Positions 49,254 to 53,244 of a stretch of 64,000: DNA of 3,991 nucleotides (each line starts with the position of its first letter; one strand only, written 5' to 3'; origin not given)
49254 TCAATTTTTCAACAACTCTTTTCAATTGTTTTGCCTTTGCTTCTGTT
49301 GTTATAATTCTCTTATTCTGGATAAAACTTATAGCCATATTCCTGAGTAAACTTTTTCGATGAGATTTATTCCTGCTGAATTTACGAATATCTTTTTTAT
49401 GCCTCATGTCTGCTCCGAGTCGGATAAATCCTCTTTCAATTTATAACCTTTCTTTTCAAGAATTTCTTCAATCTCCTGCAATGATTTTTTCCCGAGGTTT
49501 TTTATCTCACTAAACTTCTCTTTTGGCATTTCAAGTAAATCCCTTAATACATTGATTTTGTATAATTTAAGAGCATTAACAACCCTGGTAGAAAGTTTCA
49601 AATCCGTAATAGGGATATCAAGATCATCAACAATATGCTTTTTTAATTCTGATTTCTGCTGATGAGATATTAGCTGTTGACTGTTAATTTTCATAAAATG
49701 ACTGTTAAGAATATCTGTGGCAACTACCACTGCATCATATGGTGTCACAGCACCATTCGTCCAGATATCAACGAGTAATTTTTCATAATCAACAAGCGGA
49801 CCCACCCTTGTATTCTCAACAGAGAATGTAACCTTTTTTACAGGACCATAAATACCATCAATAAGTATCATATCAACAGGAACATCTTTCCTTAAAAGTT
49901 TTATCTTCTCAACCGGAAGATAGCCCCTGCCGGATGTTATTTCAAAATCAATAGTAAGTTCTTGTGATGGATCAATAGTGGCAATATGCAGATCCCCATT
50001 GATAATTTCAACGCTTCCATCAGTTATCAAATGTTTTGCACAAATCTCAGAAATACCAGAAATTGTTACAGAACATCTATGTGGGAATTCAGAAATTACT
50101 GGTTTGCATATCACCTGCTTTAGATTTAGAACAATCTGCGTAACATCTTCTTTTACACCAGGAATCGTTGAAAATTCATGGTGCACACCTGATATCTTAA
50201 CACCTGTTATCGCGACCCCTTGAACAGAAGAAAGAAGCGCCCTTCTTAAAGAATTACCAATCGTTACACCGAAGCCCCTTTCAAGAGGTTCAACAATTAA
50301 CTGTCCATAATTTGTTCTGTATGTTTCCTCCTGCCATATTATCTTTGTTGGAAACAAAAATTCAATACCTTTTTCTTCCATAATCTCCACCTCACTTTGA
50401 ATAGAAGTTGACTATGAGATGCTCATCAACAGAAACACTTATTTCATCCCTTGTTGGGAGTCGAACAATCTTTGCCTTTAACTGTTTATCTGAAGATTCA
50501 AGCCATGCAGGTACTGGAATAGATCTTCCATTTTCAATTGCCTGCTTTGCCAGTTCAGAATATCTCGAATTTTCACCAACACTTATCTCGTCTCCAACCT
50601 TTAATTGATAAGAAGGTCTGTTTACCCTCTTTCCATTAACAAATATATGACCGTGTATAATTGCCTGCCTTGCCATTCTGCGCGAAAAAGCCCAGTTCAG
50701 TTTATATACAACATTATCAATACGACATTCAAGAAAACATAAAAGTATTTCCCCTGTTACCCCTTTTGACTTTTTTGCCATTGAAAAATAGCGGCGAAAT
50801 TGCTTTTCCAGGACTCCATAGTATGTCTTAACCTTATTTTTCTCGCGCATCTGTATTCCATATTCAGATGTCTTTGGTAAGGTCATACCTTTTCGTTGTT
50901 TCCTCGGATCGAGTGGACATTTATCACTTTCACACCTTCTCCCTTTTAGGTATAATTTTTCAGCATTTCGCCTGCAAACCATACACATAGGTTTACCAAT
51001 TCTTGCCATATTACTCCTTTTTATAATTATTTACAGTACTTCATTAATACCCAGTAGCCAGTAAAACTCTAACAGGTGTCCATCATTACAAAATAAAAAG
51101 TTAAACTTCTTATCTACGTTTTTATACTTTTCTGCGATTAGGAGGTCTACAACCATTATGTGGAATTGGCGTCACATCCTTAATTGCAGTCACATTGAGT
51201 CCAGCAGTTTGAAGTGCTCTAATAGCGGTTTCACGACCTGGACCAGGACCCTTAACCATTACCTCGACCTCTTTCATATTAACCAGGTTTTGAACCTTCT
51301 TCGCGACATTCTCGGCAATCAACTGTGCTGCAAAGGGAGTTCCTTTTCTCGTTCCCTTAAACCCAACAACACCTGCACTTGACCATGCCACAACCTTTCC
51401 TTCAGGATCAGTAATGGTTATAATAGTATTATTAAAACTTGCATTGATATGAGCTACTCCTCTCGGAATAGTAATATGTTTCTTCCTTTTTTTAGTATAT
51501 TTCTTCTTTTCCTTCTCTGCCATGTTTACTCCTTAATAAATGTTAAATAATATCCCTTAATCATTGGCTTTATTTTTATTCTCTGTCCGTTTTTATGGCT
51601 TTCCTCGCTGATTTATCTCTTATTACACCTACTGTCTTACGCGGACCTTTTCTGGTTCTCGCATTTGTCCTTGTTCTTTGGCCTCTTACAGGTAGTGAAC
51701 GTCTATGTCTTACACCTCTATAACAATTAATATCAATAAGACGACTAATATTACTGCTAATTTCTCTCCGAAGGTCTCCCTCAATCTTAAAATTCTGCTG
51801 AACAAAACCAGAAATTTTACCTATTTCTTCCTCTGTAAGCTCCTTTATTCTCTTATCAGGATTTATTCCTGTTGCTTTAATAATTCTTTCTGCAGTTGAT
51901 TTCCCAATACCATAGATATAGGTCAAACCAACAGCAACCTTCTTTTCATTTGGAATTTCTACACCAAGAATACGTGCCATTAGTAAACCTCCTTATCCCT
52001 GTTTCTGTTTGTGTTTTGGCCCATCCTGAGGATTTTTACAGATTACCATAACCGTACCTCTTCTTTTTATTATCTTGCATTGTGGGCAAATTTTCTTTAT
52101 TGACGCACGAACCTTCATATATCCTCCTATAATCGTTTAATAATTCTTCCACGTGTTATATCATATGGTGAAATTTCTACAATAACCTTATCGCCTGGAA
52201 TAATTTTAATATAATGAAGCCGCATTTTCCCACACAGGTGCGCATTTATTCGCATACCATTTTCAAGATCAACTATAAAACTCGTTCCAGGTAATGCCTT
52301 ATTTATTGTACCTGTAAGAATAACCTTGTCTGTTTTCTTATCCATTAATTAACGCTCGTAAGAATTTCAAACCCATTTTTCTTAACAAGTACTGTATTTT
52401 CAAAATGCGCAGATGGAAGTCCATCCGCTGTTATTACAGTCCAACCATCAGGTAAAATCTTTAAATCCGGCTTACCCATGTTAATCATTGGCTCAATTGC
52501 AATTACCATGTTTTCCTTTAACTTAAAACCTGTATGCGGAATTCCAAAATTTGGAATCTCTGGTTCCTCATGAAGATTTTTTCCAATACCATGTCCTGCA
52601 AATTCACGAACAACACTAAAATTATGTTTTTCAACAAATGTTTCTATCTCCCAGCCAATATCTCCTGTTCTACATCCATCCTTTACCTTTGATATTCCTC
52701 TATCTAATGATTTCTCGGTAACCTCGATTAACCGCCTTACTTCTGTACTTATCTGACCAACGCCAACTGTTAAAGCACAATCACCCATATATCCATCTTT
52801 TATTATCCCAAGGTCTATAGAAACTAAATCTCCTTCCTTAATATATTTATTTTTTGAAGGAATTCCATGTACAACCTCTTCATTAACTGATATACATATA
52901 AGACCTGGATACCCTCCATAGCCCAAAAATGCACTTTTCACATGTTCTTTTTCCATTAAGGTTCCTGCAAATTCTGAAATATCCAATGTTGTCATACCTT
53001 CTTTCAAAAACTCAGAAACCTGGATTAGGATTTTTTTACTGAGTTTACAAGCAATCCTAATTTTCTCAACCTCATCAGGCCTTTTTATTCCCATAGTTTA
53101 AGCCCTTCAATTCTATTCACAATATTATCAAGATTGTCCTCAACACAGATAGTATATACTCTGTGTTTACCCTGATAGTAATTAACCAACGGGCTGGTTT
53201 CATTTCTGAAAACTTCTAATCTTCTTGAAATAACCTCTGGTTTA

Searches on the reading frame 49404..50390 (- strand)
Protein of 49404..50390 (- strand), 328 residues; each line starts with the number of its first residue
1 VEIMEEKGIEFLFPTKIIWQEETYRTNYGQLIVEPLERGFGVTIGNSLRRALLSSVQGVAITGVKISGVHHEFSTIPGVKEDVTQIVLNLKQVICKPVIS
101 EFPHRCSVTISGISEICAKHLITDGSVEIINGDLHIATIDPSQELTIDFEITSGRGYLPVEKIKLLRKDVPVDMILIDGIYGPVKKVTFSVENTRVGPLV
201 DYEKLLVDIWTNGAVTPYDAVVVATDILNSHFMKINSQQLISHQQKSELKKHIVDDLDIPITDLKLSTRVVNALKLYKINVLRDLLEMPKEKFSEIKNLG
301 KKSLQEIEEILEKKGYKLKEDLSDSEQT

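Call 66: search_protein_families(library=pfam, proteins=[window:49404-50390:-], max_evalue=0.00001)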
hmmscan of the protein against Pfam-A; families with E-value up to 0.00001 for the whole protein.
window:49404-50390:- (328 aa): 3 families
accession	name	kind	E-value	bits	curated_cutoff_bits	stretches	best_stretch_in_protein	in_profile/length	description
PF01000.31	RNA_pol_A_bac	-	3.1e-26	92.4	33.9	1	64-181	1-118/119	RNA polymerase Rpb3/RpoA insert domain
PF01193.29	RNA_pol_L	-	2.6e-22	78.8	24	1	34-232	1-74/74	RNA polymerase Rpb3/Rpb11 dimerisation domain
PF03118.21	RNA_pol_A_CTD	-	8.8e-18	64.2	23.8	1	250-313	4-67/67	Bacterial RNA polymerase, alpha chain C terminal domain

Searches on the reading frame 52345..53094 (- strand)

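Call 66: search_protein_families(library=pfam, proteins=[window:52345-53094:-], max_evalue=0.00001)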
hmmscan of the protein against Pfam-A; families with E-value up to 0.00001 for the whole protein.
window:52345-53094:- (249 aa): 1 family
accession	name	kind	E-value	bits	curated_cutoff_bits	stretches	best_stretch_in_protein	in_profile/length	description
PF00557.29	Peptidase_M24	-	2.2e-49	168.5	23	1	10-238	1-207/208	Metallopeptidase family M24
